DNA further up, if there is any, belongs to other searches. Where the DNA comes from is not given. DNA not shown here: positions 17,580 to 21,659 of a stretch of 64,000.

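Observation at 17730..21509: Metallophosphoesterase-NACHT-tetrapeptide-repeat fusion: candidate new NLR-like (Avs/bNACHT-type) defence gene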

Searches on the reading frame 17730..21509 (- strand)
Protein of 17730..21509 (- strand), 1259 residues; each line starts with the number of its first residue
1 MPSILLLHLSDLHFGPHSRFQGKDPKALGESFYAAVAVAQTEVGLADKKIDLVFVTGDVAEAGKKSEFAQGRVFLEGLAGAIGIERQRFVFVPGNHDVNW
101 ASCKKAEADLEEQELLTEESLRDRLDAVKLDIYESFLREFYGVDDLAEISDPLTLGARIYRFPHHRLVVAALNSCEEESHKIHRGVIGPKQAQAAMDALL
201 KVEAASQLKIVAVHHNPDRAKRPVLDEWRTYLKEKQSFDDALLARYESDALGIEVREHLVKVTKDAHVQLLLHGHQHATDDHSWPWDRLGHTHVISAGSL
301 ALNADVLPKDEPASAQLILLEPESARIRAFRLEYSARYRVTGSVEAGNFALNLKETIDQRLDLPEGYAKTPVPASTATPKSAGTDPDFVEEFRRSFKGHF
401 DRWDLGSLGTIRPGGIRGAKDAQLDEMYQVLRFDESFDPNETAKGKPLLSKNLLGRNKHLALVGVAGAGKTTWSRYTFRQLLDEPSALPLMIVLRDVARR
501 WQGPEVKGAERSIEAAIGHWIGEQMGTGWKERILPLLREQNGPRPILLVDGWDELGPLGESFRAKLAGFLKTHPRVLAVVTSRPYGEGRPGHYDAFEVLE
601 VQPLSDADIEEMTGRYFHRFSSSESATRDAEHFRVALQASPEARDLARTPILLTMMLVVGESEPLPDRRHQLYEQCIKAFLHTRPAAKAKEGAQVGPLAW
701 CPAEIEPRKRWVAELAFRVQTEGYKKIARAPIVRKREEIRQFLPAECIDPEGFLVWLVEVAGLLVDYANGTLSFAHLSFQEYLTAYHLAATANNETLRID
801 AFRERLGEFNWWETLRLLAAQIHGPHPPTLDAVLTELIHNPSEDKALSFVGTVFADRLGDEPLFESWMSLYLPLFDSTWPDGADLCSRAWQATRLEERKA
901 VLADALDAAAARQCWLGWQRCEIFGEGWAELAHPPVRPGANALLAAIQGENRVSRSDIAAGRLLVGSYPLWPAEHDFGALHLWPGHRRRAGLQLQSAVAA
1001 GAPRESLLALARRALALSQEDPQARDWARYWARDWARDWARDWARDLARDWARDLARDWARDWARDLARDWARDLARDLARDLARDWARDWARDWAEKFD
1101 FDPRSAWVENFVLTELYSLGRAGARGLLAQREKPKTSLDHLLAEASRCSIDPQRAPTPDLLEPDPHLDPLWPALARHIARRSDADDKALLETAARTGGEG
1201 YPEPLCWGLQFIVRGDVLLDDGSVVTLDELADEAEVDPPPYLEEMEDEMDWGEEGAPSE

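Call 4: search_protein_families(library=pfam, proteins=[window:17730-21509:-], max_evalue=1)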
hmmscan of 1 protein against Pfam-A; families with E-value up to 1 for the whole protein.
window:17730-21509:- (1259 aa): 7 families
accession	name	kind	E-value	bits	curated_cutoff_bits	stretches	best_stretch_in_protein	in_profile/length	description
PF00149.33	Metallophos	-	5.3e-11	43.7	21.5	1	6-278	3-190/191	Calcineurin-like phosphoesterase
PF05729.18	NACHT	-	3e-05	24.4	26.7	1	460-618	3-165/167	NACHT domain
PF12850.12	Metallophos_2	-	0.00088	19.7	27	1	166-302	14-137/154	Calcineurin-like phosphoesterase superfamily domain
PF13401.12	AAA_22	-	0.031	15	27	1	457-555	5-96/130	AAA domain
PF24883.2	NPHP3_N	-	0.059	14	24.8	0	457-486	22-51/164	Nephrocystin 3, N-terminal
PF13671.12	AAA_33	-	0.12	13.2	27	1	461-481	3-23/143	AAA domain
PF20720.3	nSTAND3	-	0.22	11.6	27.2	1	451-485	11-45/155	Novel STAND NTPase 3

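Call 5: search_protein_families(library=padloc, proteins=[window:17730-21509:-], max_evalue=1)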
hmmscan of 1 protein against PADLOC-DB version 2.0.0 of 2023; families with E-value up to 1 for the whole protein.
window:17730-21509:- (1259 aa): 3 families
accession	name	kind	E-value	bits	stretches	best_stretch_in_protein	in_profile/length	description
PDLC05051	PDC-S60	-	5.5e-11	39.3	1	6-144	3-143/1027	-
PDLC00736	Effector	-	8.1e-11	39.5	1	7-146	6-142/561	Endonuclease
PDLC04908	PDC-S10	-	0.0071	13.6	1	48-110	28-85/223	-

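Call 6: search_protein_families(library=ncbifam, proteins=[window:17730-21509:-], max_evalue=1)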
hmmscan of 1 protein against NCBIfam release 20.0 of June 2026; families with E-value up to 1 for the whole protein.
window:17730-21509:- (1259 aa): 3 families
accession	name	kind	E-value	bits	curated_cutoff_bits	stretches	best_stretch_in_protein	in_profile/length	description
NF053862.1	DS9_1_antiphage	equivalog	9.9e-30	103.8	420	1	5-309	195-482/486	anti-phage phosphoesterase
NF053861.1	DS8_antiphage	equivalog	8.7e-13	46.9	790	1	8-106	1-93/994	anti-phage protein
TIGR00619.1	sbcd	subfamily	0.00086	19.2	77.65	1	6-98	3-87/252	exonuclease subunit SbcD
